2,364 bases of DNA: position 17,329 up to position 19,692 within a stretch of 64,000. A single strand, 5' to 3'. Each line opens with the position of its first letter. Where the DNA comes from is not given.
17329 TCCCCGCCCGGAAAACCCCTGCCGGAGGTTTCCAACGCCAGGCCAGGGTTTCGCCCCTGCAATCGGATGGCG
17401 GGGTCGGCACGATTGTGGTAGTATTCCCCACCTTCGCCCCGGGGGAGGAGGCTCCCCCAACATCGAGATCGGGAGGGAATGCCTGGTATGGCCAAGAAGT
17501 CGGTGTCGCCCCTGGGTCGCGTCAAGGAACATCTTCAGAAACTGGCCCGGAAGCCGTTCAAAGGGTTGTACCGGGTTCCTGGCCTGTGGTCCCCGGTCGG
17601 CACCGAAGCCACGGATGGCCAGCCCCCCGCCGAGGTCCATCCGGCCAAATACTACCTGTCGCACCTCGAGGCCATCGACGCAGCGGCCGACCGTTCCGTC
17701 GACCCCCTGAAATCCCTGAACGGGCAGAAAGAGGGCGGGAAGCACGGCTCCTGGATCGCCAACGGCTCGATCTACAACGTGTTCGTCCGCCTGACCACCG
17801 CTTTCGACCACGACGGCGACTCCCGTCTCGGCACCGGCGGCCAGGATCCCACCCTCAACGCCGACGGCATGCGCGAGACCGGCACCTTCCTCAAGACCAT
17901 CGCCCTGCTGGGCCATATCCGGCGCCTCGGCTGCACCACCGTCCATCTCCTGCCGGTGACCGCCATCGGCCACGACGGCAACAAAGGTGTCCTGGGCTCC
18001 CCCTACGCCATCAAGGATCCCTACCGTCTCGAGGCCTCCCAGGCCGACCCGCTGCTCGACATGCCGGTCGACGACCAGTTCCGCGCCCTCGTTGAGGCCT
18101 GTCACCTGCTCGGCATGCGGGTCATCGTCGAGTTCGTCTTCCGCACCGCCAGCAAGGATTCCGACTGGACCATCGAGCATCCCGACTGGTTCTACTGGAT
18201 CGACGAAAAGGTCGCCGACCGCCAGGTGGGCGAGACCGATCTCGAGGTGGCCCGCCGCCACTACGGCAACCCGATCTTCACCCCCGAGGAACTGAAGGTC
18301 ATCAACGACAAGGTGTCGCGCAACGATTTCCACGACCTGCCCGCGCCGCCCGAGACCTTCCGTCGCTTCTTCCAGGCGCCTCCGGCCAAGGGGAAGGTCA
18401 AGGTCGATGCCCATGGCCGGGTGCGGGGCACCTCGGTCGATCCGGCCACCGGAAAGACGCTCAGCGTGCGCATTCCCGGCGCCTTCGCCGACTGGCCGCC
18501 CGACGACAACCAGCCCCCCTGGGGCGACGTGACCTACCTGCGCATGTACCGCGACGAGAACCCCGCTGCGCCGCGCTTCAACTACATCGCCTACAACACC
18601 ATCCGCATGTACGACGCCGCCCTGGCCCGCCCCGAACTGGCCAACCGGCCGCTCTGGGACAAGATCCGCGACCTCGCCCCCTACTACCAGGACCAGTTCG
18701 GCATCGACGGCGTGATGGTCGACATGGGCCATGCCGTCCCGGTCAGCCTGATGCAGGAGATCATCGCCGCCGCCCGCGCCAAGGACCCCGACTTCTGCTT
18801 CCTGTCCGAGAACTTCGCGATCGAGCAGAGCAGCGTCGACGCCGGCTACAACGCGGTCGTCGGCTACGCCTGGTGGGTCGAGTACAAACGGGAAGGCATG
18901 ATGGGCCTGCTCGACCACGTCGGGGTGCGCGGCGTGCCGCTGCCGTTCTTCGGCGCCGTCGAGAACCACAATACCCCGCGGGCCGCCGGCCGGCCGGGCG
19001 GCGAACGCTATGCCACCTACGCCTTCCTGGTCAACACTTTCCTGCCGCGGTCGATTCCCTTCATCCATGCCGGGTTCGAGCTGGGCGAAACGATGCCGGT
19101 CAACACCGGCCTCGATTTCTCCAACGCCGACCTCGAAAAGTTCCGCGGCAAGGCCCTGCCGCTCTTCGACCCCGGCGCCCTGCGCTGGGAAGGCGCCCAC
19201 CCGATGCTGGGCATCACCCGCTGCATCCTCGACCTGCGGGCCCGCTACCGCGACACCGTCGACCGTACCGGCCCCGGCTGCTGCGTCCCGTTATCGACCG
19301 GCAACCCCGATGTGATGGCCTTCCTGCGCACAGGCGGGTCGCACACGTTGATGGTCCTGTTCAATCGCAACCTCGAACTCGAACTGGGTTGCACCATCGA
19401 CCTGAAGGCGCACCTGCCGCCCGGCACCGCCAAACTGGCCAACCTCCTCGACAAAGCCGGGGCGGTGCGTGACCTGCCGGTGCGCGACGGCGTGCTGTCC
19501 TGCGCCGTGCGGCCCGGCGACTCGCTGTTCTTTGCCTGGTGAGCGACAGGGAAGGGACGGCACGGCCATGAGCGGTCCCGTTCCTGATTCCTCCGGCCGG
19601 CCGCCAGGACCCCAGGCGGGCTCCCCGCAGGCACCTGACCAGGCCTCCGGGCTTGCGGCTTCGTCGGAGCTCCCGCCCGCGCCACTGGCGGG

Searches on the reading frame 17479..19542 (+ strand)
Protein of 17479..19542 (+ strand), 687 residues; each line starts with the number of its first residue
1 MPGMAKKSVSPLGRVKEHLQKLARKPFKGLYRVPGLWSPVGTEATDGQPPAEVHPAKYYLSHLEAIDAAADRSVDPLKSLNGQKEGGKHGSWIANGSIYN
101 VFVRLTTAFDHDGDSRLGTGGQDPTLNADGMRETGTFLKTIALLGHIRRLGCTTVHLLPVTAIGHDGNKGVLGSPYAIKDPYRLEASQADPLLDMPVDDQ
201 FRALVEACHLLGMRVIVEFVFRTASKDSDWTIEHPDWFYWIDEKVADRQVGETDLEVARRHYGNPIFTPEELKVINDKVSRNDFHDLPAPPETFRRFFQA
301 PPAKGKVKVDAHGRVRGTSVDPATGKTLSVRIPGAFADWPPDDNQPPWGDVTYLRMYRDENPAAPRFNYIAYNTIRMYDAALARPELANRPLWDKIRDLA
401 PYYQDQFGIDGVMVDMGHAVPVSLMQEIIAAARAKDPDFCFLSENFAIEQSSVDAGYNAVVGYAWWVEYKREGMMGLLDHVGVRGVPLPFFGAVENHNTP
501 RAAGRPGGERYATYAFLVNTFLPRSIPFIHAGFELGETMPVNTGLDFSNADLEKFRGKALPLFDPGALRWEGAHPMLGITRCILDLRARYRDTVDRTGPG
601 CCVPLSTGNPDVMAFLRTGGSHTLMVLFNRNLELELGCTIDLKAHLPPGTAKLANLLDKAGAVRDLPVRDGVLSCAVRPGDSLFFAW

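Call 46: search_protein_families(library=pfam, proteins=[window:17479-19542:+])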
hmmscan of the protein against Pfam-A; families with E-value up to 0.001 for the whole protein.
window:17479-19542:+ (687 aa): 2 families
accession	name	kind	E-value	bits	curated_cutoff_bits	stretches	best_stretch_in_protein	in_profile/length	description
PF14701.12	hDGE_amylase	-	2.9e-06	27.1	27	0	143-240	27-119/439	Glycogen debranching enzyme, glucanotransferase domain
PF00128.31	Alpha-amylase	-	7.6e-06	25.9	22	0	135-244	16-120/446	Alpha amylase, catalytic domain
